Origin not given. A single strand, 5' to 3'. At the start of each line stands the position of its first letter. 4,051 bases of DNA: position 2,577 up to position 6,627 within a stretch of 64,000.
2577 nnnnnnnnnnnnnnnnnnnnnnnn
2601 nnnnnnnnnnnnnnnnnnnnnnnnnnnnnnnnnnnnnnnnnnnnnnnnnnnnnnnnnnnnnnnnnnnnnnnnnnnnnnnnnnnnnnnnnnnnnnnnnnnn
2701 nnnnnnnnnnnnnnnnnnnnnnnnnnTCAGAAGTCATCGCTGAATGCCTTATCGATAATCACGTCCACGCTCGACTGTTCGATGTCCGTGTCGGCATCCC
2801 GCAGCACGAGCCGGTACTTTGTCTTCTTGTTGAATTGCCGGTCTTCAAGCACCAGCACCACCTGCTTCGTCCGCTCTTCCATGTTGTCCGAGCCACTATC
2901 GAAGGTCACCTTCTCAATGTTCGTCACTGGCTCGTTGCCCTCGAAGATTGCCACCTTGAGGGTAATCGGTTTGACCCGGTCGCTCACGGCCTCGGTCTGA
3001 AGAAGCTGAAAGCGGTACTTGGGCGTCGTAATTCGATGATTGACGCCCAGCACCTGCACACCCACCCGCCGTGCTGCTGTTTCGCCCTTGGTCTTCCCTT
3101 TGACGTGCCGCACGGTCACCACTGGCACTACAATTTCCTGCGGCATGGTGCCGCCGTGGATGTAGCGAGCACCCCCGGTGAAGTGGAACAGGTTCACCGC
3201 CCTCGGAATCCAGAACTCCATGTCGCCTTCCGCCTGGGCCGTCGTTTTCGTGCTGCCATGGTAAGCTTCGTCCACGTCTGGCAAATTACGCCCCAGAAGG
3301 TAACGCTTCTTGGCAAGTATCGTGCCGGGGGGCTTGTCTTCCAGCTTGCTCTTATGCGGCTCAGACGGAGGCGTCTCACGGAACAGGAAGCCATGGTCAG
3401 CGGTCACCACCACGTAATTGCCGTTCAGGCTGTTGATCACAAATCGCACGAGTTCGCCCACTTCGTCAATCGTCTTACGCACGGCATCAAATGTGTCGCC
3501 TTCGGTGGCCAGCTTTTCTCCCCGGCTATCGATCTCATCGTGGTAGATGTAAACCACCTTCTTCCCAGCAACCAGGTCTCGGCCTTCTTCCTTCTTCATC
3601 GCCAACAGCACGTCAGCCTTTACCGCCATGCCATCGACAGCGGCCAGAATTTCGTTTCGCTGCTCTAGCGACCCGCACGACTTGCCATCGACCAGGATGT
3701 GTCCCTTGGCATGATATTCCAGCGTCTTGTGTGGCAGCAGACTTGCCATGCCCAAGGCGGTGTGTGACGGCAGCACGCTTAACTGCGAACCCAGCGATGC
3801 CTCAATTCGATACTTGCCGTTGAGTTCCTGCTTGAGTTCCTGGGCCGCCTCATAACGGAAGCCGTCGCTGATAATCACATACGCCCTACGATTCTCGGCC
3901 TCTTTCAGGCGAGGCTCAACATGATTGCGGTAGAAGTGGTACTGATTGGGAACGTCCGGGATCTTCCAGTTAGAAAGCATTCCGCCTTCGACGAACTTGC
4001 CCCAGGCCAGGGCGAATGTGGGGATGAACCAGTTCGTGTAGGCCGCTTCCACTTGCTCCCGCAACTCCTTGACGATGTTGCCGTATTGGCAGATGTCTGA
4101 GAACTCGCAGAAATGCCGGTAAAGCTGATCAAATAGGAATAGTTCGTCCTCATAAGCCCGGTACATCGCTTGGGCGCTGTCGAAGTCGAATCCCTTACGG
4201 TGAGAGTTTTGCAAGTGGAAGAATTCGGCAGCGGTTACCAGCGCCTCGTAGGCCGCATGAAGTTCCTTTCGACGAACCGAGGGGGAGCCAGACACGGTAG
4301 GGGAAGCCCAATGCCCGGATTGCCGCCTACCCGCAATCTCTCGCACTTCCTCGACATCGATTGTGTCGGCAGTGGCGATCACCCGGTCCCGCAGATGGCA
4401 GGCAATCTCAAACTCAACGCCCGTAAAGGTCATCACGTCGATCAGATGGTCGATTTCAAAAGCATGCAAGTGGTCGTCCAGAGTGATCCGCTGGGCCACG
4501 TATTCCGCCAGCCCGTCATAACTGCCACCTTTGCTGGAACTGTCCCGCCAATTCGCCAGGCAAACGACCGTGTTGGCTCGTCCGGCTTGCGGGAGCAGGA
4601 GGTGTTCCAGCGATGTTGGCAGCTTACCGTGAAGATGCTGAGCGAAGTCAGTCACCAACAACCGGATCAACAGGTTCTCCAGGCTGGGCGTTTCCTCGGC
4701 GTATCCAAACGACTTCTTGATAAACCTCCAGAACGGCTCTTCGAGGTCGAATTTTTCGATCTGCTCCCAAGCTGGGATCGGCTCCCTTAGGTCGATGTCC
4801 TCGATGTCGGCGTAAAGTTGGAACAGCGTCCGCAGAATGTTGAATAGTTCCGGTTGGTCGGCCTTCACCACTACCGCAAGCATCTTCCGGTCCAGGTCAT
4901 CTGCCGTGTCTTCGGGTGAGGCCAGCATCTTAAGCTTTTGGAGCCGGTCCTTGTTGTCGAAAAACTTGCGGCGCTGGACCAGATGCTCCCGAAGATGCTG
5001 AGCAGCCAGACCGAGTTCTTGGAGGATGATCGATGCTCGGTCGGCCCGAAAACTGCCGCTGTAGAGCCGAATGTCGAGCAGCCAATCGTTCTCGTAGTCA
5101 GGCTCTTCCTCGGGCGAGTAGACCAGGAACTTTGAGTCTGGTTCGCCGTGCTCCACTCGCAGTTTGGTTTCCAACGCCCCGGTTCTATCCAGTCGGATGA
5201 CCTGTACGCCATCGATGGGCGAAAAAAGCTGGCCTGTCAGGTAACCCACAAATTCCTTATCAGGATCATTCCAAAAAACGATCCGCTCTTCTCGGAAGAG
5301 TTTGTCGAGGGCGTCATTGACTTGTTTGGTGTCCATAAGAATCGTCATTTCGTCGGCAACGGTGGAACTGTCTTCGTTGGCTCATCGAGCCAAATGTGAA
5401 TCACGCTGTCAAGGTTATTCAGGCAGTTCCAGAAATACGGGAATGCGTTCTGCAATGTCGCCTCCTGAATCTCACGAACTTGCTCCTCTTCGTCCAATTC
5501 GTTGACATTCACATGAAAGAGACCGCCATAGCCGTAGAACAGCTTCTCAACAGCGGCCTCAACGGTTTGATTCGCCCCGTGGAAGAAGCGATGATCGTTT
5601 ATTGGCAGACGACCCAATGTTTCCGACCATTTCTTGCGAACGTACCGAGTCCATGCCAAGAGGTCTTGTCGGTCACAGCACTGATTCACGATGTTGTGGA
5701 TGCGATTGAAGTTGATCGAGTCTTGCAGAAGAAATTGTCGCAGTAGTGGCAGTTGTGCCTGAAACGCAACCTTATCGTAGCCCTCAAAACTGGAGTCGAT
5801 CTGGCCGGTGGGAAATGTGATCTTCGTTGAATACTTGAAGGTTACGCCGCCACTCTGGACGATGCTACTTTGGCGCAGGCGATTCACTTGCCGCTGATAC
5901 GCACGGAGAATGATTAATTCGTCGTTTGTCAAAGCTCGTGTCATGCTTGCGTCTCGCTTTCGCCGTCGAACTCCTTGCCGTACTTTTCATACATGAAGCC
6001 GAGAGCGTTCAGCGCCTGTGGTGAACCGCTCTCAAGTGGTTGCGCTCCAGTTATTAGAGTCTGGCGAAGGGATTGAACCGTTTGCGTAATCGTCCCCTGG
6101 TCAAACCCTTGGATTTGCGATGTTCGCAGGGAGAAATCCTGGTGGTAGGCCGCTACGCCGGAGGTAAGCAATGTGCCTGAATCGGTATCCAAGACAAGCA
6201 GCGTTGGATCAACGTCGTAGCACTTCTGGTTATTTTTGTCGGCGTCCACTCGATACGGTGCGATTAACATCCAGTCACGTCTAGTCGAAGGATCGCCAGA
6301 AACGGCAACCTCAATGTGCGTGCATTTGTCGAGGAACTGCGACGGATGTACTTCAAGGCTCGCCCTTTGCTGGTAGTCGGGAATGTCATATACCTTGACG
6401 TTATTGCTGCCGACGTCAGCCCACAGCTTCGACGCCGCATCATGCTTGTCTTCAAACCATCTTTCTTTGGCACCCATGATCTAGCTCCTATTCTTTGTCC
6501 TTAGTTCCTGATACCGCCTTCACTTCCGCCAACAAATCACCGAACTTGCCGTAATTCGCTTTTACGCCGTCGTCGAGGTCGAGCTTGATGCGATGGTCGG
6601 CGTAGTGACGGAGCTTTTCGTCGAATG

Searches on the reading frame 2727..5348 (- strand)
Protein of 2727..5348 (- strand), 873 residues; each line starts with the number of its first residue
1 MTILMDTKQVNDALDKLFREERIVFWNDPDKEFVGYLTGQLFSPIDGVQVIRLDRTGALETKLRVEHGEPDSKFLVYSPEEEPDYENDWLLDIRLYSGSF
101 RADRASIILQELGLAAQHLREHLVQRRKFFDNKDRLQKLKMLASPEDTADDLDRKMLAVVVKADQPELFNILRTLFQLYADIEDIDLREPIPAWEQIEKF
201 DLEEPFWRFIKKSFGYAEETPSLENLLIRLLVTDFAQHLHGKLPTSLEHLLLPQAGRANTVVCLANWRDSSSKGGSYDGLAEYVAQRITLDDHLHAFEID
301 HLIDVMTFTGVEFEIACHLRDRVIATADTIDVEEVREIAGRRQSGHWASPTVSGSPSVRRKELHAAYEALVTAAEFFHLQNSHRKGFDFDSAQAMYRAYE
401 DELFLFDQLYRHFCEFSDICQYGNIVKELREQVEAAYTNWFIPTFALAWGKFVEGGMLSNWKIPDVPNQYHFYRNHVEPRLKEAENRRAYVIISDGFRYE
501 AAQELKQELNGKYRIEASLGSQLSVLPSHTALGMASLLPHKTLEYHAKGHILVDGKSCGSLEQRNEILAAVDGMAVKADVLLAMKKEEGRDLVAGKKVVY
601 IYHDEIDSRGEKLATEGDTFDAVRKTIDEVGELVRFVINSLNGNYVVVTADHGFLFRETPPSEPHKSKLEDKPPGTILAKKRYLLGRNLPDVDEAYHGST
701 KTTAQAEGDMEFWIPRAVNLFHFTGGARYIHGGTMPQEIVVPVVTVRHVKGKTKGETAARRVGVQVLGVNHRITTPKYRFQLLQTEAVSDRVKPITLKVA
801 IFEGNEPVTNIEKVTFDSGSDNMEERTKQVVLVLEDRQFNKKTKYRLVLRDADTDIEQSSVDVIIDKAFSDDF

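Call 7: search_protein_families(library=padloc, proteins=[window:2727-5348:-], max_evalue=0.01)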
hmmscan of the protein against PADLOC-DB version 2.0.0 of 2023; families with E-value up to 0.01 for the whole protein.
window:2727-5348:- (873 aa): 14 families
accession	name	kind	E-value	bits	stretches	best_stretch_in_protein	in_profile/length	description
PDLC02547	PglZ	-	8.3e-291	965.1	1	5-873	1-854/855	PglZ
PDLC02564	PglZ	-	2.1e-245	815.1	1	5-873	1-853/855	PglZ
PDLC02563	PglZ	-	4.3e-119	397.1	1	6-862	5-823/831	PglZ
PDLC02557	PglZ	-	1.4e-81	273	1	12-873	6-833/834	PglZ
PDLC02553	PglZ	-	2.3e-57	192.8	1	466-852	461-846/868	PglZ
PDLC02551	PglZ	-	7.6e-52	174.5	2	460-837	431-817/856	PglZ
PDLC02561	PglZ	-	1.3e-28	97.6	1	229-788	222-753/840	PglZ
PDLC02559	PglZ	-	1.4e-24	84.3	1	452-856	444-845/860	PglZ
PDLC02548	PglZ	-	2.1e-17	60.8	1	397-767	392-760/961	PglZ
PDLC02566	PglZ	-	1.8e-11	41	1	380-755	351-686/774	PglZ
PDLC02545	PglZ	-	2.3e-10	37.5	1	478-750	397-639/750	PglZ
PDLC02562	PglZ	-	7.3e-08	29.2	1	493-746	477-727/730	PglZ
PDLC02565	PglZ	-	0.0023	14.3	0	478-654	476-654/910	PglZ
PDLC02544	PglZ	-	0.0025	14.2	1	722-772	647-695/772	PglZ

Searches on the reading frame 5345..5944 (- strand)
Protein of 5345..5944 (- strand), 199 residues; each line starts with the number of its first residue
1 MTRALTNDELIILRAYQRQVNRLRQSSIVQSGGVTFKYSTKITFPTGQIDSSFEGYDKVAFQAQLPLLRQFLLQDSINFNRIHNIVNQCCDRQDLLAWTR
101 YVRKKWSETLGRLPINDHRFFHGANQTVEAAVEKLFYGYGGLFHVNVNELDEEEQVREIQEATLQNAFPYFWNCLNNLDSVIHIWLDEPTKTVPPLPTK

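Call 6: search_protein_families(library=pfam, proteins=[window:5345-5944:-], max_evalue=1)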
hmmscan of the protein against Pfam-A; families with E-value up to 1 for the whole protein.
window:5345-5944:- (199 aa): 0 families

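Call 7: search_protein_families(library=padloc, proteins=[window:5345-5944:-], max_evalue=0.01)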
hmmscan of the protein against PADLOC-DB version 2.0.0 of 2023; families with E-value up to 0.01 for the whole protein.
window:5345-5944:- (199 aa): 0 families

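Call 8: search_protein_families(library=ncbifam, proteins=[window:5345-5944:-], max_evalue=1)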
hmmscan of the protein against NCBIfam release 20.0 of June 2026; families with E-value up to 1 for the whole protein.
window:5345-5944:- (199 aa): 0 families

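Call 9: search_protein_families(library=phrogs, proteins=[window:5345-5944:-], max_evalue=1)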
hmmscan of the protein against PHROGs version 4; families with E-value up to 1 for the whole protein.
window:5345-5944:- (199 aa): 1 family
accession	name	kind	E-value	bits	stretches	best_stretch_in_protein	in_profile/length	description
phrog_35857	-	unknown function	0.12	12.5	1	80-172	30-124/354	-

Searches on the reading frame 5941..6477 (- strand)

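Call 6: search_protein_families(library=pfam, proteins=[window:5941-6477:-], max_evalue=1)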
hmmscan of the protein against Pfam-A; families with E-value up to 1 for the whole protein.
window:5941-6477:- (178 aa): 0 families

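Call 7: search_protein_families(library=padloc, proteins=[window:5941-6477:-], max_evalue=0.01)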
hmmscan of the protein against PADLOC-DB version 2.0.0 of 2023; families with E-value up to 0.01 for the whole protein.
window:5941-6477:- (178 aa): 0 families

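Call 8: search_protein_families(library=ncbifam, proteins=[window:5941-6477:-], max_evalue=1)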
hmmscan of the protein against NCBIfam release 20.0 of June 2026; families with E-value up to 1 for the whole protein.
window:5941-6477:- (178 aa): 0 families

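Call 9: search_protein_families(library=phrogs, proteins=[window:5941-6477:-], max_evalue=1)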
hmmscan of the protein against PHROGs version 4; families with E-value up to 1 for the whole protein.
window:5941-6477:- (178 aa): 1 family
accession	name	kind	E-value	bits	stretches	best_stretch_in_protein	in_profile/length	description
phrog_37048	-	unknown function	0.11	13.6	1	91-123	23-55/105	-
